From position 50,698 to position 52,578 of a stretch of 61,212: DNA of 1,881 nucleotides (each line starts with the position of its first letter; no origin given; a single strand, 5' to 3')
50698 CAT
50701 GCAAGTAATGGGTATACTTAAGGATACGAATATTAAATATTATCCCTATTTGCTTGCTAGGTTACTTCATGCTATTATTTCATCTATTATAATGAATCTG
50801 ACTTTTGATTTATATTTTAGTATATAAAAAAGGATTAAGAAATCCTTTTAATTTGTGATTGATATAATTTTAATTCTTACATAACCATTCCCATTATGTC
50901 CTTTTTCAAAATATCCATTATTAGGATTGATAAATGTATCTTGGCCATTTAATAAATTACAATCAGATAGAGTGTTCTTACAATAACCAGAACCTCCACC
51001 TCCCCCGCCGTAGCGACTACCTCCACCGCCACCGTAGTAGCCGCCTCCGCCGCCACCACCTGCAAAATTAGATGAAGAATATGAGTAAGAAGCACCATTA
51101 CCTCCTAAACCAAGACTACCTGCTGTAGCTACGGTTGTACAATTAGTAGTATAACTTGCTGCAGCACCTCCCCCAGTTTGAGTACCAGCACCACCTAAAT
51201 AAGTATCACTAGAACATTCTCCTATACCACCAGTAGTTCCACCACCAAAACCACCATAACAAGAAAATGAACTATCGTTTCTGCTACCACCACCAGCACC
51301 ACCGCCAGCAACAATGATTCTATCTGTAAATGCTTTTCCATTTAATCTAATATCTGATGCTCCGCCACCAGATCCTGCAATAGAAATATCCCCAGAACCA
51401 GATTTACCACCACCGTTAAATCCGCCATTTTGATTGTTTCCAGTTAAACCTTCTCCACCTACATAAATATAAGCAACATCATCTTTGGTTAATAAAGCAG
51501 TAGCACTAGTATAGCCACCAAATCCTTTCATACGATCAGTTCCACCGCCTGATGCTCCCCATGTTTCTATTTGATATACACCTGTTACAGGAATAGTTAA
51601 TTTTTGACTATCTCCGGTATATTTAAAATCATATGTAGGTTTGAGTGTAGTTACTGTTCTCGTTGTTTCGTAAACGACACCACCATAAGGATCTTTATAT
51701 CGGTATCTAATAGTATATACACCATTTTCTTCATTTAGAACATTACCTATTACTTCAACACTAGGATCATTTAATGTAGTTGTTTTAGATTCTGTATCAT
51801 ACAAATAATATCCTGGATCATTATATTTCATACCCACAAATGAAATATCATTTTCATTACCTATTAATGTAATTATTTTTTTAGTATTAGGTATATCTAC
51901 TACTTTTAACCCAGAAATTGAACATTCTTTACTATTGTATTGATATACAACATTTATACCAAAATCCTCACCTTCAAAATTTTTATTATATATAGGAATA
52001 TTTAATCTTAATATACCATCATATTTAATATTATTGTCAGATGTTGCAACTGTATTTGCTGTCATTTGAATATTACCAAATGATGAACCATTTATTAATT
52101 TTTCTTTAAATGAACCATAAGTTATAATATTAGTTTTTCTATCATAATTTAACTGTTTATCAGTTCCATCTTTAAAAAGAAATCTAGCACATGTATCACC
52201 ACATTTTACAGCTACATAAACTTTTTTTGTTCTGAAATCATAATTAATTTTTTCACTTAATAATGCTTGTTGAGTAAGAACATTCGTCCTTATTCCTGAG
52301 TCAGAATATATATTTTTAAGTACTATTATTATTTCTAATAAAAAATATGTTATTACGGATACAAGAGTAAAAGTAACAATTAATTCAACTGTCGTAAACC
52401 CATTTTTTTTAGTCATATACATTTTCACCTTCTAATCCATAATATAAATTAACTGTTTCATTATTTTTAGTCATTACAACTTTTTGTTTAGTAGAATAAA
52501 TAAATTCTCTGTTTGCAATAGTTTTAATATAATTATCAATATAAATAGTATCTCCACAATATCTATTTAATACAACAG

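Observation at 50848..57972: Atypical type IV filament locus: giant adhesin-like pilins only, extended PilC, ComGA-sized PilB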

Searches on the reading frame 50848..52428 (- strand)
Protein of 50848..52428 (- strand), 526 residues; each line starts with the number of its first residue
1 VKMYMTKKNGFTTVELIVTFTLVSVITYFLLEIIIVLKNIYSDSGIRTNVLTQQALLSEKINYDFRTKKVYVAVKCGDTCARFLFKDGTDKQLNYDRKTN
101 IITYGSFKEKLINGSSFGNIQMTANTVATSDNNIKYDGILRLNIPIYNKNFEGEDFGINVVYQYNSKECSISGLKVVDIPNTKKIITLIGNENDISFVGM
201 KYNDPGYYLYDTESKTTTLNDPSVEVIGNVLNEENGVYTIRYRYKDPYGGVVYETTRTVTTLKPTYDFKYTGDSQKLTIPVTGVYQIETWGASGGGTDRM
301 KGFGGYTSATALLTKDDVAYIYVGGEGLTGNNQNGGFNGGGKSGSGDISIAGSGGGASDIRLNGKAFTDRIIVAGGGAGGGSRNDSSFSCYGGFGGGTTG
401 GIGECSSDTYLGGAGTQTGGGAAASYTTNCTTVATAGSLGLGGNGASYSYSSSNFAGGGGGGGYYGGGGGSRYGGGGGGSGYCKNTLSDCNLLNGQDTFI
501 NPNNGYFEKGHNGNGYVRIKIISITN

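Call 4: search_protein_families(library=pfam, proteins=[window:50848-52428:-], max_evalue=0.01)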
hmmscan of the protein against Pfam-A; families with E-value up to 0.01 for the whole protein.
window:50848-52428:- (526 aa): 3 families
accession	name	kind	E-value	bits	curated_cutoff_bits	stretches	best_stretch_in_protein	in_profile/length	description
PF12810.13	ALK_LTK_GRD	-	1.3e-33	117.4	24.5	1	282-522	7-243/243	ALK/LTK, Glycine-rich domain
PF16403.11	Bact_surface_Ig-like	-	1.6e-08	34.9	27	1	186-260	1-70/71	Bacterial surface protein, Ig-like domain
PF16163.10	DUF4869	-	0.0024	18.2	28.9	1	64-114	64-115/128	Domain of unknown function (DUF4869)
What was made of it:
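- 50848..52428 (-): Trimodular prepilin ('GRD pilin'), 526 aa. Class III leader plus pilin module occupy residues 1-165 (nt 51934-52428). An Ig-like domain occupies residues 180-262 (nt 51643-51891). An ALK/LTK-type glycine-rich domain occupies residues 265-524 (nt 50857-51636). Pfam finds ALK_LTK_GRD (E 1.3e-33) and Bact_surface_Ig-like (E 1.6e-8) (call 4).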

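Call 8: search_protein_families(library=ncbifam, proteins=[window:50848-52428:-], max_evalue=0.01)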
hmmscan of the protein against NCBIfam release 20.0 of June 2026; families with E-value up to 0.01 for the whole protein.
window:50848-52428:- (526 aa): 0 families

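Call 11: find_homologous_proteins(query=window:50848-52428:-, max_evalue=0.001)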
Query window:50848-52428:- (526 aa): 3532 proteins with E <= 0.001 among 8000 candidates; the best 120 are listed.
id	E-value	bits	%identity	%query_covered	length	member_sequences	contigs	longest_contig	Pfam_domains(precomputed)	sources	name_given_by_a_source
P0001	0.0e+0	1149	100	100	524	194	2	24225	PF16403.12,PF12810.14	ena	-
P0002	2.9e-217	740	65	99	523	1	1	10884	PF12810.14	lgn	-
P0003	1.2e-176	606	55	99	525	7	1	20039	PF12810.14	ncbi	ncbi:MAG: glycine rich domain-containing protein [Bacilli bacterium]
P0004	9.0e-175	600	54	99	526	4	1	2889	PF16403.12,PF12810.14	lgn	-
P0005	1.3e-174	600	53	99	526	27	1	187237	PF16403.12,PF12810.14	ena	-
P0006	4.3e-172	591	54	99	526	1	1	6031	PF16403.12,PF12810.14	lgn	-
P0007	6.3e-172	591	53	99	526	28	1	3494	PF16403.12,PF12810.14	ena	-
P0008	2.5e-167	576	52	99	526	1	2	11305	PF16403.12,PF12810.14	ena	-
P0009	2.4e-159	549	51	99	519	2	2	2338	PF16403.12,PF12810.14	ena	-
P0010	1.2e-152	527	51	99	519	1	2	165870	PF12810.14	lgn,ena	-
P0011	2.3e-147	510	50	98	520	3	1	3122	PF16403.12,PF12810.14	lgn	-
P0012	1.7e-145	504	51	98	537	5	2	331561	PF12810.14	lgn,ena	-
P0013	3.5e-145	503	48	98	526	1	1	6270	PF16403.12,PF12810.14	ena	-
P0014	1.8e-144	500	48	99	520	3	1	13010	PF16403.12,PF12810.14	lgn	-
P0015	1.9e-143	497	47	98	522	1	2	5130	PF16403.12,PF12810.14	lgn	-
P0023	1.5e-140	487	49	99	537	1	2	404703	PF12810.14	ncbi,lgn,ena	-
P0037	9.4e-132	458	45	99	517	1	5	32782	PF16403.12,PF12810.14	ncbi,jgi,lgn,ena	-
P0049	5.1e-119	416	45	85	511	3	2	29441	PF07963.18,PF16403.12,PF12810.14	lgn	-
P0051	9.2e-117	409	42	99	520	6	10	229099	PF16403.12,PF12810.14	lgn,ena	-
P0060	2.7e-105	371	41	98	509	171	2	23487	PF16403.12,PF12810.14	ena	-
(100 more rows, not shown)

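Call 12: find_encoding_contigs(protein=P0001, flank=10000, max_places=3)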
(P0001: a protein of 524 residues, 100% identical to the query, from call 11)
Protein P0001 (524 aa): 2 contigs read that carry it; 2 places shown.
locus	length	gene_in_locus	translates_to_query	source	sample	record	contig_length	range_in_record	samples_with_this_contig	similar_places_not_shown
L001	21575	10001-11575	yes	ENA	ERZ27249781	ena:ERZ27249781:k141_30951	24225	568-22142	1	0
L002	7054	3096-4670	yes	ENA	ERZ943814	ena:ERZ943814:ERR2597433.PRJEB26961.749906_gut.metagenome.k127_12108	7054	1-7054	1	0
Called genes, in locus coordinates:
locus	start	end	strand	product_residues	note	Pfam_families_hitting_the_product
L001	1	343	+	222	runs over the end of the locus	PF12844:HTH_19, PF13560:HTH_31 (weak), PF15731:MqsA_antitoxin (faint), PF01381:HTH_3, PF13443:HTH_26 (weak)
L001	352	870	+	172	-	PF00300:His_Phos_1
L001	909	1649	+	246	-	-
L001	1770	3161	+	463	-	PF01406:tRNA-synt_1e, PF01921:tRNA-synt_1f (faint), PF09334:tRNA-synt_1g (faint)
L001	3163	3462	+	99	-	-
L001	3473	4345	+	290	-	PF01509:TruB_N, PF16198:TruB_C_2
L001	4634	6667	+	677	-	PF00482:T2SSF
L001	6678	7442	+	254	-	PF06750:A24_N_bact, PF01478:Peptidase_A24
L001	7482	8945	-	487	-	PF00437:T2SSE, PF20720:nSTAND3 (faint), PF13173:AAA_14 (faint)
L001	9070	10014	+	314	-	-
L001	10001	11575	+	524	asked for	PF16403:Bact_surface_Ig-like, PF12810:ALK_LTK_GRD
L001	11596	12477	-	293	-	-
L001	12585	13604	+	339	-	PF05362:Lon_C (weak)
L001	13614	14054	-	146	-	PF03449:GreA_GreB_N, PF01272:GreA_GreB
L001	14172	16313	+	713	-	PF00128:Alpha-amylase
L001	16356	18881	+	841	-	PF01624:MutS_I, PF05188:MutS_II, PF05192:MutS_III, PF05190:MutS_IV, PF00488:MutS_V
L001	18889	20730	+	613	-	PF13292:DXP_synthase_N, PF00456:Transketolase_N (faint), PF02775:TPP_enzyme_C (faint), PF02779:Transket_pyr, PF02780:Transketolase_C, PF17147:PFOR_II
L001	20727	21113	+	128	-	-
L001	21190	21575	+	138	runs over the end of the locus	-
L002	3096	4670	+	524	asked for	PF16403:Bact_surface_Ig-like, PF12810:ALK_LTK_GRD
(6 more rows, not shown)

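Call 13: find_encoding_contigs(protein=P0023, flank=10000, max_places=3)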
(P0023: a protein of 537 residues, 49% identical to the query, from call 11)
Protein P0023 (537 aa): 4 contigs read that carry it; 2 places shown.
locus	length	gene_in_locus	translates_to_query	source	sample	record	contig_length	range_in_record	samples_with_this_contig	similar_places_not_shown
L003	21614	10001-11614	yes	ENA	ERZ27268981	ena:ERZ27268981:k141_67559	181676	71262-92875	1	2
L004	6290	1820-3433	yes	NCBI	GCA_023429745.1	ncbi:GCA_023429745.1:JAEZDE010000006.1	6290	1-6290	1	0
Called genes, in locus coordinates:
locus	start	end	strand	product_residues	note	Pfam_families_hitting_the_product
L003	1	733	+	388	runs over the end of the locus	PF00709:Adenylsucc_synt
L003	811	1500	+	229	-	PF01966:HD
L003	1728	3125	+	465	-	PF01406:tRNA-synt_1e, PF09334:tRNA-synt_1g (faint)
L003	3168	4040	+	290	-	PF01509:TruB_N, PF16198:TruB_C_2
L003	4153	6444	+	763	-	PF00482:T2SSF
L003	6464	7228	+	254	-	PF06750:A24_N_bact, PF01478:Peptidase_A24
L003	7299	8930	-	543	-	PF00437:T2SSE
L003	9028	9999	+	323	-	-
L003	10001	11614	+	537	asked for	PF12810:ALK_LTK_GRD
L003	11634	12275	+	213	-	PF06197:DUF998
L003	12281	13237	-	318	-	PF07670:Gate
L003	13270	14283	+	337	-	PF13180:PDZ_2 (weak)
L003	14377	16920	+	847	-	PF01624:MutS_I, PF05188:MutS_II, PF05192:MutS_III, PF05190:MutS_IV, PF00488:MutS_V, PF27441:MutS_C (weak)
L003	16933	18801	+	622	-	PF13292:DXP_synthase_N, PF00456:Transketolase_N (faint), PF02779:Transket_pyr, PF02780:Transketolase_C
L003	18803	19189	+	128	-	-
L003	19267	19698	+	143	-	-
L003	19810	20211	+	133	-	PF01029:NusB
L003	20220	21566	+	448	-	PF13742:tRNA_anti_2, PF01336:tRNA_anti-codon, PF02601:Exonuc_VII_L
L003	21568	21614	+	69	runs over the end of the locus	PF02609:Exonuc_VII_S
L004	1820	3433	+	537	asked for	PF12810:ALK_LTK_GRD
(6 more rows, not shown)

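Call 16: find_related_loci(query=A1, collection=genome_contigs, flank=10000)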
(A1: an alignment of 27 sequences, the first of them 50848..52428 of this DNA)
Query A1 (526 aa) in genome_contigs; peptide patterns used: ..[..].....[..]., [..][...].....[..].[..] (x = any residue, [..] = any of these).
599 stretches matched a pattern (row limit reached: there are more); 108 encode a relative of the query (tblastn E <= 1e-3); the best 80 are kept; 79 distinct loci.
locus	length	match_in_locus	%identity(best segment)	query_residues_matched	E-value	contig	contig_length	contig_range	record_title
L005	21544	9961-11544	55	2-526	4e-139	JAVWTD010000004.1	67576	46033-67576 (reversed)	MAG: Bacilli bacterium isolate CGS3Y3-bin41 NODE_213_length_67576_cov_13.467840, whole genome shotgun sequence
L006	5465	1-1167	43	50-436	5e-66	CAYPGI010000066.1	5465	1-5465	MAG TPA_asm: uncultured Muribaculaceae bacterium isolate SRP192927_co2_789 genome assembly, contig: NODE_34840_length_54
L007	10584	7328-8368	34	237-524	2e-27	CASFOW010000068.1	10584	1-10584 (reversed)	uncultured bacterium isolate SI.A102.metabat-bins.216 genome assembly, contig: SI.A102.metabat-bins.216.fa_k141_446227,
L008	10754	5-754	34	171-427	1e-19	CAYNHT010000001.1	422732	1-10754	MAG TPA_asm: uncultured Muribaculaceae bacterium isolate SRP241341_co1_139 genome assembly, contig: NODE_4_length_422732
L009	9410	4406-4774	42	267-384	3e-18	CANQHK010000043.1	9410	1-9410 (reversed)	MAG: uncultured Bacilli bacterium isolate Lapin-030__bin61 genome assembly, contig: Lapin-030__NODE_9562_length_9410_cov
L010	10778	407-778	45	268-384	3e-18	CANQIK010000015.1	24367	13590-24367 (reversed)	MAG: uncultured Bacilli bacterium isolate Lapin-028__bin3 genome assembly, contig: Lapin-028__NODE_2202_length_24367_cov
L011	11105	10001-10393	40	252-370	8e-17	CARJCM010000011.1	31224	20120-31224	MAG TPA_asm: uncultured Bacilli bacterium isolate MGBC164908 genome assembly, contig: MGBC164908.11, whole genome shotgu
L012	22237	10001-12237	41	266-384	1e-16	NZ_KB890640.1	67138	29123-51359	Segatella paludivivens DSM 17968 = JCM 13650 strain DSM 17968 B045DRAFT_scaffold_21.22, whole genome shotgun sequence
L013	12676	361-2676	29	8-450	4e-16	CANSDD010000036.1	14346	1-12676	MAG TPA_asm: uncultured Tenericutes bacterium isolate SRR15510215_bin.47_metawrap_v1.3_MAG genome assembly, contig: NODE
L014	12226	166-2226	41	261-374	5e-16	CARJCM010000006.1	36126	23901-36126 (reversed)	MAG TPA_asm: uncultured Bacilli bacterium isolate MGBC164908 genome assembly, contig: MGBC164908.6, whole genome shotgun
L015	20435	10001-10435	43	233-374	1e-15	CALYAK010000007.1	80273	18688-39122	MAG: uncultured Clostridia bacterium isolate BRZ_CD__bin38 genome assembly, contig: BRZ_CD__NODE_374_length_80273_cov_18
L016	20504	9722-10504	37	257-521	6e-16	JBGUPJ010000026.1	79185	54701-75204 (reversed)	MAG: Bacteroidales bacterium isolate ruminal_MAG_166 ruminal_MAG_166_contig_0026, whole genome shotgun sequence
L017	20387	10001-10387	40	266-380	2e-15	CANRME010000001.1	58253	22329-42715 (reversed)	MAG: uncultured Bacilli bacterium isolate Lapin-030__bin6 genome assembly, contig: Lapin-030__NODE_778_length_58253_cov_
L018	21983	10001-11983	36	209-393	4e-15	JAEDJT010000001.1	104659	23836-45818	MAG: Bacilli bacterium isolate MAG195 NODE_59_length_104659_cov_10.516204, whole genome shotgun sequence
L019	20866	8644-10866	31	227-501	4e-15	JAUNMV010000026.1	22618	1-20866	MAG: Bacilli bacterium isolate S32M_St_metabat_15 NODE_1493_length_22618_cov_10.455347, whole genome shotgun sequence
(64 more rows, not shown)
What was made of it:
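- The host is a monoderm in class Bacilli (record titles, calls 11, 16).
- Tried and rejected: A genome-wide search for a major pilin, PilT or PilMNO was therefore impossible (call 16).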

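Call 24: search_solved_structures(query=window:50848-52428:-, max_evalue=1, show_alignments=2)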
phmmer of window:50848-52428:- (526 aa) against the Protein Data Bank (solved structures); distinct sequences matched with E-value up to 1: 5.
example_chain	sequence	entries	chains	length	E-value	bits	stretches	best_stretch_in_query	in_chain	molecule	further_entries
9g8s_Z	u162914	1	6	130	0.13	13.9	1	177-241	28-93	XkdM-related protein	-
31es_G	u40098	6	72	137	0.13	13.9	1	177-241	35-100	gp56 - Tail tube protein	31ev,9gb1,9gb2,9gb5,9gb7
6zwa_B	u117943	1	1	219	0.62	11.6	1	459-497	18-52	Invariant chain isoform p41,MHC class II beta chain 2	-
4ui1_C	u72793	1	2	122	0.66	11.6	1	446-485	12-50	HEMOJUVELIN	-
6z3l_B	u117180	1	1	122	0.92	11.1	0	446-485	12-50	Hemojuvelin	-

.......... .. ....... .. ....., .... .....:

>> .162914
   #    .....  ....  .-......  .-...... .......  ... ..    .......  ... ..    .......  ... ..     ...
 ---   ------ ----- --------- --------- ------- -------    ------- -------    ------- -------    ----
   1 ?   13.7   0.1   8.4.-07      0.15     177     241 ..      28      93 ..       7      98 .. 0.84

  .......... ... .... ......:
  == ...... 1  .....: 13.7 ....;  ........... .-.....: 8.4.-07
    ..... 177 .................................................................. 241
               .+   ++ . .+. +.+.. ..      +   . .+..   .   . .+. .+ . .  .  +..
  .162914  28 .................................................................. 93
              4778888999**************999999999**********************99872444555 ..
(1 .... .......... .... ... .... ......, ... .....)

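Call 34: predict_structure(alignment_id=A1)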
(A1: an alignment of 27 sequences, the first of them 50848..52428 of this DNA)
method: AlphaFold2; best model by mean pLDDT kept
length: 526 residues; sequences in the alignment: 27
mean_pLDDT: 86.8   pTM: 0.65
mean pLDDT of the five models: 86.8, 86.3, 86.0, 81.5, 77.8
residues with pLDDT >= 90: 261; 70-90: 222; 50-70: 33; < 50: 10
segments of 3 or more residues with pLDDT < 50: 1-10
pLDDT, mean of each block of 10 residues (from residue 1): 43 68 81 73 73 81 86 86 89 89 88 82 74 71 84 79 83 74 79 89 91 86 89 89 79 88 94 96 96 90 97 96 96 94 89 96 95 97 78 95 87 95 87 93 93 90 97 94 95 96 91 97 83
secondary structure, 60 per line:
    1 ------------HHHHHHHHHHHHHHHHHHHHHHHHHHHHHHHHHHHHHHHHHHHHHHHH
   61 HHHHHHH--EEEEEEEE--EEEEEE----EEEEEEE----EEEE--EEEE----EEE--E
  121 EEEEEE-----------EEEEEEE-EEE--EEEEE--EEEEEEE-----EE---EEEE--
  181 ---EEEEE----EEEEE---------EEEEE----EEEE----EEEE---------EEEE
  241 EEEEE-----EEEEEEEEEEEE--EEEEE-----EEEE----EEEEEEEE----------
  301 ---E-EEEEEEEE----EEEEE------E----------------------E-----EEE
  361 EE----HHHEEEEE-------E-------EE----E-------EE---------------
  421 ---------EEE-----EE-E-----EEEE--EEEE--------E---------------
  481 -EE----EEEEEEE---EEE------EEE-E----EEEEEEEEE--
elements in order: H13-67 E70-77 E80-85 E90-96 E101-104 E107-110 E115-117 E120-126 E138-144 E146-148 E151-155 E158-164 E175-178 E184-188 E193-197 E207-211 E216-219 E224-227 E237-245 E251-262 E265-269 E275-278 E283-290 E306-313 E318-322 E358-362 E370-374 E430-432 E447-450 E453-456 E488-494 E498-500 E507-509 E516-524
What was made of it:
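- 50848..52428 (-): The AF2 model has pLDDT 86.8, with an alpha1 helix at 13-67 followed by a beta head (call 34).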

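Call 39: fold_search(model_id=the predicted structure, library=pdb)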
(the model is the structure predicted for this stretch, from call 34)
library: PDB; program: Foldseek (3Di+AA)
matches with E <= 10: 523; with E <= 0.001: 22
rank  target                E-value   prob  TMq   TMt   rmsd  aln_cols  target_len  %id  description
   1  7n00_A                3.0e-08  1.00  0.26  0.38  11.2       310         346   21  Anaplastic lymphoma kinase (ALK) extracellular fragment of ligand binding region 648-1025 in complex with AUG-alpha (released 2021-11-24)
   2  7nx1                  6.3e-08  1.00  0.23  0.40  10.9       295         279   21  TG domain of LTK (released 2021-10-27)
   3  7nx3_F                7.6e-08  1.00  0.26  0.43  11.6       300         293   21  Crystal structure of ALK in complex with Fab324 (released 2021-10-27)
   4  9g5i_B                8.8e-08  1.00  0.26  0.39  10.3       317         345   20  Cryo-EM structure of a 2:1 ALK:ALKAL2 complex obtained after re-processing of EMPIAR-10930 data (released 2025-03-12)
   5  7nx3_A                9.2e-08  1.00  0.25  0.42  10.9       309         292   20  Crystal structure of ALK in complex with Fab324 (released 2021-10-27)
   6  7nx4                  1.2e-07  1.00  0.24  0.34  10.3       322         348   20  Crystal structure of the TG and EGF-like domains of ALK (released 2021-10-27)
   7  7nwz_E                1.3e-07  1.00  0.26  0.43  11.0       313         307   21  ALK:ALKAL2 complex (released 2021-10-27)
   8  7mzy_B                1.5e-07  1.00  0.23  0.38  12.9       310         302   21  Anaplastic lymphoma kinase (ALK) extracellular fragment of ligand binding region 673-986 (released 2021-11-24)
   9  7mzy_A                1.6e-07  1.00  0.26  0.42   9.2       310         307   22  Anaplastic lymphoma kinase (ALK) extracellular fragment of ligand binding region 673-986 (released 2021-11-24)
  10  7lrz                  2.7e-07  1.00  0.26  0.42  10.1       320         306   20  Structure of the Human ALK GRD (released 2021-11-24)
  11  7nx0_B                3.1e-07  1.00  0.24  0.40   9.2       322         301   19  LTK:ALKAL1 complex stabilized by a Nanobody (released 2021-10-27)
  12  7ls0_A                4.5e-07  1.00  0.26  0.36  10.0       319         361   19  Structure of the Human ALK GRD bound to AUG (released 2021-11-24)
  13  7ls0_C                4.5e-07  1.00  0.24  0.34  11.0       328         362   18  Structure of the Human ALK GRD bound to AUG (released 2021-11-24)
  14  7ls0_D                5.0e-07  1.00  0.25  0.35  10.5       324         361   19  Structure of the Human ALK GRD bound to AUG (released 2021-11-24)
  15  7nx0_C                1.0e-06  1.00  0.24  0.39  11.3       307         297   21  LTK:ALKAL1 complex stabilized by a Nanobody (released 2021-10-27)
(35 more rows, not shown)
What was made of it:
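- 50848..52428 (-): Foldseek's best matches are ALK/LTK GRD structures (E 3e-8) and a Bxb1 phage tail-tip protein (call 39).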
